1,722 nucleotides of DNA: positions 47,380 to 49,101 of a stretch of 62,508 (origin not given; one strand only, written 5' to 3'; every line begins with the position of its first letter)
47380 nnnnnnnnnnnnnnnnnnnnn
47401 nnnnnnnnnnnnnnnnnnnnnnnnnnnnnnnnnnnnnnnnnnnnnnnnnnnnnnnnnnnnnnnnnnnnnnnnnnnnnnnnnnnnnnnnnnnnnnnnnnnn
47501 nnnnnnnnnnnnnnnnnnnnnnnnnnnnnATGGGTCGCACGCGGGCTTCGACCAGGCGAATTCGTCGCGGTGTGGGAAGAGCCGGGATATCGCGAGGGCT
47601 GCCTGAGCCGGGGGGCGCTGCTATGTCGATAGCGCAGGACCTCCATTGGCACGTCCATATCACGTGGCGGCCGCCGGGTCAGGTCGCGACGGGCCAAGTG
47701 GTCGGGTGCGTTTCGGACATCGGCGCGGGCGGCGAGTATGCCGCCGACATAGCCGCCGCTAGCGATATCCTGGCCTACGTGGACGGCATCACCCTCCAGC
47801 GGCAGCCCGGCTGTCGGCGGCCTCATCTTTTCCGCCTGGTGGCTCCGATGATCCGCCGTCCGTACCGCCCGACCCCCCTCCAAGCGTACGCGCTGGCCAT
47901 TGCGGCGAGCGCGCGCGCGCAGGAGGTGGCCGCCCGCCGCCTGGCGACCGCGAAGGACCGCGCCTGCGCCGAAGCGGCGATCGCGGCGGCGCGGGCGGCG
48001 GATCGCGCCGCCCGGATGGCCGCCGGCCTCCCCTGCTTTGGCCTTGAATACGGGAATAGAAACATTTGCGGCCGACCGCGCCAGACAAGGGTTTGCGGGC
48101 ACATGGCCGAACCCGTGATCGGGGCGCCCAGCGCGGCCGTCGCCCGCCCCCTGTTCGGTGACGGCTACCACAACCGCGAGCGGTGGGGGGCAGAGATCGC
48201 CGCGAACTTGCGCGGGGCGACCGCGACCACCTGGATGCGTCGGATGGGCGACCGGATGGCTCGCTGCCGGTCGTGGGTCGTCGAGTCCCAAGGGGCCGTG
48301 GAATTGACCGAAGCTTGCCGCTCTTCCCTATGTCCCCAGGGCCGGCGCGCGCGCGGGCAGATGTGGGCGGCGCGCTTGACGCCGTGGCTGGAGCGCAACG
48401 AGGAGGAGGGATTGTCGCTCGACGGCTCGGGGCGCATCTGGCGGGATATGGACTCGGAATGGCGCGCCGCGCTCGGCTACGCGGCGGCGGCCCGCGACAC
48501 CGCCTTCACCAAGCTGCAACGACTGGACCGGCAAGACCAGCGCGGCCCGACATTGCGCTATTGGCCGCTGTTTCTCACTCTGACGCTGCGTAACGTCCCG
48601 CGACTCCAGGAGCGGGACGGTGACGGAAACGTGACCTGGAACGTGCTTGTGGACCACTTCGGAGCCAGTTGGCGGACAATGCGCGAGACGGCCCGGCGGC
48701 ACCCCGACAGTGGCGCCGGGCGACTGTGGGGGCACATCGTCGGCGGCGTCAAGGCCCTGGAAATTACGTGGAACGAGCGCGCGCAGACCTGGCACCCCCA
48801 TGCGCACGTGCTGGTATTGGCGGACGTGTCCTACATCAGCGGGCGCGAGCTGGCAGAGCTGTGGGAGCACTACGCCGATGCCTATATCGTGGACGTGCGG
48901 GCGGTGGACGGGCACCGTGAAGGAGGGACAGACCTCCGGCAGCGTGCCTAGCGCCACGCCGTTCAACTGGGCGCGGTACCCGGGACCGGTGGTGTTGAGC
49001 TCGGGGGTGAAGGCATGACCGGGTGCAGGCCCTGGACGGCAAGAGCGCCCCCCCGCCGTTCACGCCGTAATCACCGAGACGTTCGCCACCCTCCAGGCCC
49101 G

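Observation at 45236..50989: Degenerate rolling-circle plasmid-like element embedded between tetR-MFS and ctaG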

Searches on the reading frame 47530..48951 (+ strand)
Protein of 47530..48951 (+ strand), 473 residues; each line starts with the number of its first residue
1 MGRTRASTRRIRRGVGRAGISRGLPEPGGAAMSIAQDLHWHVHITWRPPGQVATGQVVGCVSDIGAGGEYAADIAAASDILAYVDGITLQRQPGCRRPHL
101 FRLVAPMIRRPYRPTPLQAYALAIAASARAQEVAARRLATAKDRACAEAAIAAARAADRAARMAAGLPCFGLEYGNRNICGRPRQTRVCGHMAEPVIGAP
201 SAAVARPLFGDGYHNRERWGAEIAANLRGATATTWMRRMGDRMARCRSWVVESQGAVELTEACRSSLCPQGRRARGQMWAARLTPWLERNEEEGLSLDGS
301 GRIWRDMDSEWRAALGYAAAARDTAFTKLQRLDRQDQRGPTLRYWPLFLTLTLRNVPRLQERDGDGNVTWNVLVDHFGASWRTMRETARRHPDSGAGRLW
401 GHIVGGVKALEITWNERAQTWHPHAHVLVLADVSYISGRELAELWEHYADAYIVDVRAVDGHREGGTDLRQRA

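Call 3: search_protein_families(library=pfam, proteins=[window:47530-48951:+], max_evalue=0.1)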
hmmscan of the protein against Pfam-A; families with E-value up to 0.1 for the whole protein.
window:47530-48951:+ (473 aa): 2 families
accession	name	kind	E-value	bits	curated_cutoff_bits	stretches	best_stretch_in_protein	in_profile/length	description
PF01446.23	Rep_1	-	1.8e-11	44.5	33.2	1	347-463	49-157/253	Replication protein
PF23343.2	REP_ORF2-G2P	-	0.035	14.8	27.8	0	347-448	2-77/99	Replication-associated protein ORF2/G2P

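Call 10: find_homologous_proteins(query=window:47623-48951:+, max_evalue=0.001)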
Query window:47623-48951:+ (442 aa): 3 proteins with E <= 0.001 among 8000 candidates.
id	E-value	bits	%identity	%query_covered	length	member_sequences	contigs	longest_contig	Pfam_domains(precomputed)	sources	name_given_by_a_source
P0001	4.7e-298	1007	100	100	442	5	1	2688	PF01446.24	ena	-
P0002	5.0e-123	430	67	63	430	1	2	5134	PF01446.24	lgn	-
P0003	1.5e-117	412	69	60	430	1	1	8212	PF01446.24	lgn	-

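Call 16: find_encoding_contigs(protein=P0003, flank=10000)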
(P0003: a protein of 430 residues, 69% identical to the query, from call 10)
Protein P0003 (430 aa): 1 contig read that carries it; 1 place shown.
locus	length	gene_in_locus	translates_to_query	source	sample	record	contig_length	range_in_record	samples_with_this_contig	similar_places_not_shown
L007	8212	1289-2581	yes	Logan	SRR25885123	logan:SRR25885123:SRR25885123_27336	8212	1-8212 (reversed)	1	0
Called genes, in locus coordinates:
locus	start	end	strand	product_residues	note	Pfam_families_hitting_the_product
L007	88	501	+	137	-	-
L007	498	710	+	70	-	-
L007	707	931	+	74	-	-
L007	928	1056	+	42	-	-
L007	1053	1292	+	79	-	-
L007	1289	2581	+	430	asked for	PF01446:Rep_1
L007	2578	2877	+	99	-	-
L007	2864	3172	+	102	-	-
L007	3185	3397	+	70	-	-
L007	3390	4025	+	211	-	-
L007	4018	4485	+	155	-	-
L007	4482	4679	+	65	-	-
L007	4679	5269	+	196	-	-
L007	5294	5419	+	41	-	-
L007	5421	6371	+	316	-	-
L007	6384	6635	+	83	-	-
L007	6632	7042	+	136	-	-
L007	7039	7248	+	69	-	-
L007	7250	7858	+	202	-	-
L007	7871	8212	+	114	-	?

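Call 17: find_encoding_contigs(protein=P0002, flank=10000)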
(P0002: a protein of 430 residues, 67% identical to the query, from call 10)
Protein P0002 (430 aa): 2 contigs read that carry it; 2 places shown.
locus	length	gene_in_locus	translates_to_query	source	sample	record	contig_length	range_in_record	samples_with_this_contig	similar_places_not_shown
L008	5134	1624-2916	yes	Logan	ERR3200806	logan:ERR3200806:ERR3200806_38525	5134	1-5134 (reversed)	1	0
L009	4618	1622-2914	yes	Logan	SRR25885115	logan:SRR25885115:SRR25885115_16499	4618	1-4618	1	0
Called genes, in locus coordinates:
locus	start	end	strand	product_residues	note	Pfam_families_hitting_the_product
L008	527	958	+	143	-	-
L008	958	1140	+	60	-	-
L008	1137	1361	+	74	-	-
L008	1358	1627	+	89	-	-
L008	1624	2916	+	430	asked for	PF01446:Rep_1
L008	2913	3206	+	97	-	-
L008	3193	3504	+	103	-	-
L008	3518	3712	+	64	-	-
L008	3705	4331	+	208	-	-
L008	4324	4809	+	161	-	-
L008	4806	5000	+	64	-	-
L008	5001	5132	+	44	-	?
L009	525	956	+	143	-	-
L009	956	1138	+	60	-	-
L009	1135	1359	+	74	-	-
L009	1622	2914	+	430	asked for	PF01446:Rep_1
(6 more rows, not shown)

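Call 23: search_protein_families(library=phrogs, proteins=[L007:3390-4025:+, L007:4018-4485:+, L007:4679-5269:+, L007:5421-6371:+, L007:6632-7042:+, L007:7250-7858:+, L007:2578-2877:+, L007:2864-3172:+, L007:1289-2581:+, L007:88-501:+], max_evalue=0.01)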
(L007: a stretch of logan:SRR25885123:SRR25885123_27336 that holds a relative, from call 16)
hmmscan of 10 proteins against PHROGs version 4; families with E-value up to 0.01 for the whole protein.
L007:3390-4025:+ (211 aa): 0 families

L007:4018-4485:+ (155 aa): 0 families

L007:4679-5269:+ (196 aa): 2 families
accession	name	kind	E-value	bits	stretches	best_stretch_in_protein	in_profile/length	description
phrog_2666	-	head and packaging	1.2e-19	71.4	1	3-167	318-502/555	terminase large subunit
phrog_7035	-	unknown function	0.0045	16.4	0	116-164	525-573/969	-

L007:5421-6371:+ (316 aa): 1 family
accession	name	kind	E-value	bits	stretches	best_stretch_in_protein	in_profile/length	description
phrog_5863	-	head and packaging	9.5e-06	25.8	1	93-252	127-293/356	minor head protein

L007:6632-7042:+ (136 aa): 1 family
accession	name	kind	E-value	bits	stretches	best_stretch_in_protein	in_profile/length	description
phrog_199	-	lysis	2.1e-05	24.4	1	8-123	20-134/545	holin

L007:7250-7858:+ (202 aa): 0 families

L007:2578-2877:+ (99 aa): 2 families
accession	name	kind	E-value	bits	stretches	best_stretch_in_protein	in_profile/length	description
phrog_323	-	transcription regulation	1.4e-08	35.7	1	11-50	147-187/319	transcriptional regulator, D5-like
phrog_7061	-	DNA, RNA and nucleotide metabolism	0.0072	17.9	1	24-51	41-68/70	HTH DNA binding protein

L007:2864-3172:+ (102 aa): 1 family
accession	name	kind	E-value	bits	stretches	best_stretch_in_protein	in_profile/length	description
phrog_4852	-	unknown function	0.0067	17.1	1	3-36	13-44/194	-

L007:1289-2581:+ (430 aa): 1 family
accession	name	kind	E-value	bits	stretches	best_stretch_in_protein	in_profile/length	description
phrog_11698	-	unknown function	8.6e-06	26.1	1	187-250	130-187/394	-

L007:88-501:+ (137 aa): 0 families

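Call 24: search_protein_families(library=pfam, proteins=[L007:3390-4025:+, L007:4018-4485:+, L007:4679-5269:+, L007:5421-6371:+, L007:6632-7042:+, L007:7250-7858:+, L007:2578-2877:+, L007:2864-3172:+, L007:1289-2581:+, L007:88-501:+], max_evalue=0.1)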
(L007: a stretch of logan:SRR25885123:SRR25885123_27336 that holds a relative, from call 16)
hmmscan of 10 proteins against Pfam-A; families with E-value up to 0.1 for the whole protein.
L007:3390-4025:+ (211 aa): 0 families

L007:4018-4485:+ (155 aa): 0 families

L007:4679-5269:+ (196 aa): 3 families
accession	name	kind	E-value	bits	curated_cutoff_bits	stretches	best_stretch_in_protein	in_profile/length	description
PF13401.12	AAA_22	-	0.017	15.9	27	1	8-98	7-95/130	AAA domain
PF00005.33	ABC_tran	-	0.032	15.3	25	1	2-23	7-28/137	ABC transporter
PF13481.12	AAA_25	-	0.068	13.2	27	0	10-32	37-59/195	AAA domain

L007:5421-6371:+ (316 aa): 0 families

L007:6632-7042:+ (136 aa): 1 family
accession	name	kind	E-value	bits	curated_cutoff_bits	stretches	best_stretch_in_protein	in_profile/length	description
PF05105.17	Phage_holin_4_1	-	0.0006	20.3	22.2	1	13-98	9-97/116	Bacteriophage holin family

L007:7250-7858:+ (202 aa): 0 families

L007:2578-2877:+ (99 aa): 6 families
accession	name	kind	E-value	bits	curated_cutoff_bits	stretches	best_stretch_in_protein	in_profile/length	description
PF13518.12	HTH_28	-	0.0041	17.6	25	0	62-94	9-41/52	Helix-turn-helix domain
PF05344.16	DUF746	-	0.0084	16.5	26.9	1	22-57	7-42/64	Domain of Unknown Function (DUF746)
PF13936.12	HTH_38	-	0.014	15.5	27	1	15-44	7-37/44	Helix-turn-helix domain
PF04539.22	Sigma70_r3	-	0.07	13.7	25.3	0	16-52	9-45/78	Sigma-70 region 3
PF08281.18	Sigma70_r4_2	-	0.073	13.2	25.7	0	28-46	27-45/54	Sigma-70, region 4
PF13384.12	HTH_23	-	0.089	13.1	24.6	0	72-93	24-45/50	Homeodomain-like domain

L007:2864-3172:+ (102 aa): 3 families
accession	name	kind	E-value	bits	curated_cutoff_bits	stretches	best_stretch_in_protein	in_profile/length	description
PF08271.17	Zn_Ribbon_TF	-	0.0081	16.1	29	1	5-29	2-27/43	TFIIB zinc-binding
PF01780.25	Ribosomal_L37ae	-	0.021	15.4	21.9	1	5-34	35-64/85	Ribosomal L37ae protein family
PF13717.11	Zn_ribbon_4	-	0.097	13.1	30.3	0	16-31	20-35/36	zinc-ribbon domain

L007:1289-2581:+ (430 aa): 1 family
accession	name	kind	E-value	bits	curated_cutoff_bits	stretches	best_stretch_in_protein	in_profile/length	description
PF01446.23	Rep_1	-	1.1e-19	71.3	33.2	2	162-333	49-210/253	Replication protein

L007:88-501:+ (137 aa): 0 families

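Call 25: search_dna_similar(query=L007:5421-6371:+, collection=phages, mode=protein, max_evalue=0.01, max_rows=15)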
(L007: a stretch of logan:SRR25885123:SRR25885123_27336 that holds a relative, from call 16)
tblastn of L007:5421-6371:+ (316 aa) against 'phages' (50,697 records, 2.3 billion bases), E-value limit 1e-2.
Records with a match: 1; places in all: 1; records where one place covers at least 80% of the query: 1.
Best place of each record, by identity: <60% 1.
By first word of the organism name: Lysinibacillus 1.
By host as written in the record: Lysinibacillus fusiformis GAM2 1.
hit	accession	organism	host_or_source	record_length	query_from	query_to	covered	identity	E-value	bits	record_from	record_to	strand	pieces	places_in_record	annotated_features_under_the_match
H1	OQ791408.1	Lysinibacillus phage phiG2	Lysinibacillus fusiformis GAM2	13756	2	316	100%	28.2%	2e-18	92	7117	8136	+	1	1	hypothetical protein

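Call 26: search_dna_similar(query=L007:4679-5269:+, collection=phages, mode=protein, max_evalue=0.001, max_rows=15)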
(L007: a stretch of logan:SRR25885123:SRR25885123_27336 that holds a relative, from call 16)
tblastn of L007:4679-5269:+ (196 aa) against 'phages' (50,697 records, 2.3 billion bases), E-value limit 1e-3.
Records with a match: 9; places in all: 9; records where one place covers at least 80% of the query: 7.
Best place of each record, by identity: <60% 9.
By first word of the organism name: Bacillus 8; Thermus 1.
By host as written in the record: Bacillus anthracis 4; Bacillus cereus AND1284 2; Bacillus cereus VD166 2; Thermus thermophilus HB27 1.
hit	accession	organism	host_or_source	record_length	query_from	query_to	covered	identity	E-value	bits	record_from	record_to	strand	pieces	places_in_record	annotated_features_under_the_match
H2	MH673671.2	Thermus phage phiKo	Thermus thermophilus HB27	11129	3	189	95%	33.5%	2e-10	65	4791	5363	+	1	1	DNA packaging ATPase | hypothetical protein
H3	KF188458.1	Bacillus phage Wip1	Bacillus anthracis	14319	1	163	83%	26.9%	8e-9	60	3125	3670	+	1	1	putative DNA packaging ATPase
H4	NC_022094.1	Bacillus phage Wip1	Bacillus anthracis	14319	1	163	83%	26.9%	8e-9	60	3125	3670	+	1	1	terminase large subunit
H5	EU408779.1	Bacillus phage AP50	Bacillus anthracis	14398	1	163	83%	26.9%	2e-8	59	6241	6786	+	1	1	DNA packaging ATPase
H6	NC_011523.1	Bacillus phage AP50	Bacillus anthracis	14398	1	163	83%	26.9%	2e-8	59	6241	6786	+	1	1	terminase large subunit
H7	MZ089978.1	Bacillus phage Sato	Bacillus cereus AND1284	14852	3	163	82%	26.8%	2e-6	53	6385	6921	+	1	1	ATP-binding protein | hypothetical protein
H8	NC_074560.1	Bacillus phage Sato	Bacillus cereus AND1284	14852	3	163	82%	26.8%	2e-6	53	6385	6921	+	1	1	ATP-binding protein | hypothetical protein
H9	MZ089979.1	Bacillus phage Sole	Bacillus cereus VD166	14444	3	158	80%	26.4%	5e-6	52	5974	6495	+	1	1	ATP-binding protein | hypothetical protein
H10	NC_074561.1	Bacillus phage Sole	Bacillus cereus VD166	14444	3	158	80%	26.4%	5e-6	52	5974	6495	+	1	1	ATP-binding protein | hypothetical protein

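Call 27: search_dna_similar(query=P0003, collection=phages, mode=protein, max_evalue=0.001, max_rows=15)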
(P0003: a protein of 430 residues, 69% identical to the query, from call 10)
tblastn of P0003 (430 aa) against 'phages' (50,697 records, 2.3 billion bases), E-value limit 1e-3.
No match.

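Call 32: search_protein_families(library=ncbifam, proteins=[window:47623-48951:+], max_evalue=0.01)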
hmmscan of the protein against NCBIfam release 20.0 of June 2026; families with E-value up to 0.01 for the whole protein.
window:47623-48951:+ (442 aa): 0 families

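Call 33: search_protein_families(library=phrogs, proteins=[window:47623-48951:+], max_evalue=0.01)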
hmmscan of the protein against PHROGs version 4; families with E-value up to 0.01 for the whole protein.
window:47623-48951:+ (442 aa): 1 family
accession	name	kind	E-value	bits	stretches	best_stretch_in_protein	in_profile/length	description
phrog_11698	-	unknown function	0.0027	17.9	1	364-406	150-189/394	-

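Call 39: find_related_loci(query=A2, collection=genome_contigs, flank=10000)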
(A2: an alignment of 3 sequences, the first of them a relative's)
Query A2 (430 aa) in genome_contigs; peptide patterns used: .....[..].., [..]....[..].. (x = any residue, [..] = any of these).
47 stretches matched a pattern, but none encodes a relative of the query by tblastn (E <= 1e-3).

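Call 40: find_related_loci(query=A2, collection=viral_contigs, flank=10000)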
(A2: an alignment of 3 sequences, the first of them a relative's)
Query A2 (430 aa) in viral_contigs; peptide patterns used: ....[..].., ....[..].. (x = any residue, [..] = any of these).
38 stretches matched a pattern, but none encodes a relative of the query by tblastn (E <= 1e-3).

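Call 41: find_related_loci(query=A2, collection=metagenome_contigs, flank=10000)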
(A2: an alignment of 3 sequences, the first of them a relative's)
Query A2 (430 aa) in metagenome_contigs; peptide patterns used: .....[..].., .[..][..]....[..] (x = any residue, [..] = any of these).
235 stretches matched a pattern, but none encodes a relative of the query by tblastn (E <= 1e-3).

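Call 54: find_homologous_proteins(query=L007:5421-6371:+, max_evalue=0.001)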
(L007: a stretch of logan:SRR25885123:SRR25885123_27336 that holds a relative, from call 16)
Query L007:5421-6371:+ (316 aa): 14 proteins with E <= 0.001 among 5007 candidates.
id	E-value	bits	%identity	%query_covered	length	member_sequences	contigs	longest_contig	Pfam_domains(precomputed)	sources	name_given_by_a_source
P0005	1.1e-204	696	100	100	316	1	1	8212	-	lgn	-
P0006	3.1e-182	622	87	100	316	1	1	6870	-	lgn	-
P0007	1.8e-115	403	58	100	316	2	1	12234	-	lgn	-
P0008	2.2e-115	403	59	100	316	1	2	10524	-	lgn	-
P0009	1.1e-112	394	58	100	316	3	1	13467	-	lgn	-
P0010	1.7e-112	393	58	100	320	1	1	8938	-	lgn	-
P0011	3.2e-112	393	57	100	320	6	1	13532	-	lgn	-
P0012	6.0e-112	392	59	100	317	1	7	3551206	-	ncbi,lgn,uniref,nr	ncbi:hypothetical protein TPY_3200 [Sulfobacillus acidophilus TPY]|uniref:Viral coat protein P2 N-te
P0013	1.0e-110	388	56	100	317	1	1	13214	-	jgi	jgi:hypothetical protein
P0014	3.6e-108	379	58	100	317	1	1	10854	-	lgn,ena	-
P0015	7.3e-107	375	56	100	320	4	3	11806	-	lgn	-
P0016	2.3e-105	370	57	100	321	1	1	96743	-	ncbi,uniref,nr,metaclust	ncbi:hypothetical protein [Sulfobacillus thermosulfidooxidans]|uniref:hypothetical protein n=1 Tax=S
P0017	6.7e-104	365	58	95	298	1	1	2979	-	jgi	jgi:hypothetical protein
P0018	3.3e-73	264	48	100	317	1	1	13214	-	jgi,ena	-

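Call 57: find_encoding_contigs(protein=P0012, flank=10000, max_places=4)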
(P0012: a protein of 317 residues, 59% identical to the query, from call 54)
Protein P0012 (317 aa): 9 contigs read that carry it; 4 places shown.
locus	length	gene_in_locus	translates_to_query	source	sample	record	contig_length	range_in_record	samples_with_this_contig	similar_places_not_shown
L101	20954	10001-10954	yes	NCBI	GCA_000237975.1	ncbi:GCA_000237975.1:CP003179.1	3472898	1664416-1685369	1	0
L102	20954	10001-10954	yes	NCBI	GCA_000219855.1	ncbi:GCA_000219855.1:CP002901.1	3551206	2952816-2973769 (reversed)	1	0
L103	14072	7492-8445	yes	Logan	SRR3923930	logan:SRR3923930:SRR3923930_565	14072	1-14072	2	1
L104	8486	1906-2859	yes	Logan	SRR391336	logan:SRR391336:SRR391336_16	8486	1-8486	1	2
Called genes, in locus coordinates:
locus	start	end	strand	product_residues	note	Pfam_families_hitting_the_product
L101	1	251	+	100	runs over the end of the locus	PF01910:Thiamine_BP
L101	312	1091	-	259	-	PF01828:Peptidase_A4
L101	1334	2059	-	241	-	-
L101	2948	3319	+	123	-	-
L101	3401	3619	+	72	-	-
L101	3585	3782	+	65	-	-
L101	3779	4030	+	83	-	-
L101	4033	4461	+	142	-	-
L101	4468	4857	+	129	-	-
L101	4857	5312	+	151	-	-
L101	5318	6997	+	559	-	PF01446:Rep_1 (faint)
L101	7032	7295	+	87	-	-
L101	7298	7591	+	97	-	PF13384:HTH_23 (weak), PF08281:Sigma70_r4_2 (faint), PF13936:HTH_38 (weak), PF13518:HTH_28 (faint)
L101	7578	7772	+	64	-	-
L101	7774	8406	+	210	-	-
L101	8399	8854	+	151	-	-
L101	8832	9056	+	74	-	-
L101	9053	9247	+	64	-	-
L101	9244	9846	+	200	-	-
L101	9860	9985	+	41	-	-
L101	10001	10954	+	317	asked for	-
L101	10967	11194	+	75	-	-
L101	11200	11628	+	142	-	-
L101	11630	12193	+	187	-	-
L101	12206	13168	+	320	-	PF01476:LysM, PF13510:Fer2_4 (faint), PF23457:LysM2_NFP (faint), PF23472:LysM2_CERK1_LYK3_4_5 (faint), PF23473:LysM3_LYK4_5 (faint), PF23577:LysM_RLK (faint), PF01476:LysM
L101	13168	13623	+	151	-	-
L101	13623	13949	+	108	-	-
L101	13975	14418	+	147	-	-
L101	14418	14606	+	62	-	-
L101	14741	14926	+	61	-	-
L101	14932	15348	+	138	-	-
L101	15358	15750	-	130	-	-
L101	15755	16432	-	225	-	-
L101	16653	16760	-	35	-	-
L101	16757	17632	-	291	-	-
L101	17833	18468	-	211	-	-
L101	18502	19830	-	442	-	PF00309:Sigma54_AID, PF04963:Sigma54_CBD, PF04552:Sigma54_DBD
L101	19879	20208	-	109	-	PF02406:MmoB_DmpM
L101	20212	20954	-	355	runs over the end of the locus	PF02332:Phenol_Hydrox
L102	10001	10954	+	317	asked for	-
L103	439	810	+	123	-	-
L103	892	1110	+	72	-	-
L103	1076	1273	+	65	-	-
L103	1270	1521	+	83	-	-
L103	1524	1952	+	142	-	-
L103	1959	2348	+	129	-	-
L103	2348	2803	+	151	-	-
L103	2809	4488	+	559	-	PF01446:Rep_1 (faint)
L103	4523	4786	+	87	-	-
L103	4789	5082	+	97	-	PF13384:HTH_23 (weak), PF08281:Sigma70_r4_2 (faint), PF13936:HTH_38 (weak), PF13518:HTH_28 (faint)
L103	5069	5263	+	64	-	-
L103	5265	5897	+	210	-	-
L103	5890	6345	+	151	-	-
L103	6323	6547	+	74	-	-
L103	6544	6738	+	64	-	-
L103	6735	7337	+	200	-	-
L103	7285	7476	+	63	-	-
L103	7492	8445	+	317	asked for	-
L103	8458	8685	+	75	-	-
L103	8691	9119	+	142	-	-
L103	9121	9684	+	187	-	-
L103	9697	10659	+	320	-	PF01476:LysM, PF13510:Fer2_4 (faint), PF23457:LysM2_NFP (faint), PF23472:LysM2_CERK1_LYK3_4_5 (faint), PF23473:LysM3_LYK4_5 (faint), PF23577:LysM_RLK (faint), PF01476:LysM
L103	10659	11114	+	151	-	-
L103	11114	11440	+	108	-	-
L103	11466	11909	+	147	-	-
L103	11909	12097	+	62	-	-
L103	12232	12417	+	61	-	-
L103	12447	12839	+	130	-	-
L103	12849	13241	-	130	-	-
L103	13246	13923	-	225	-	-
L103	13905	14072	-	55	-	?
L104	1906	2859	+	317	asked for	-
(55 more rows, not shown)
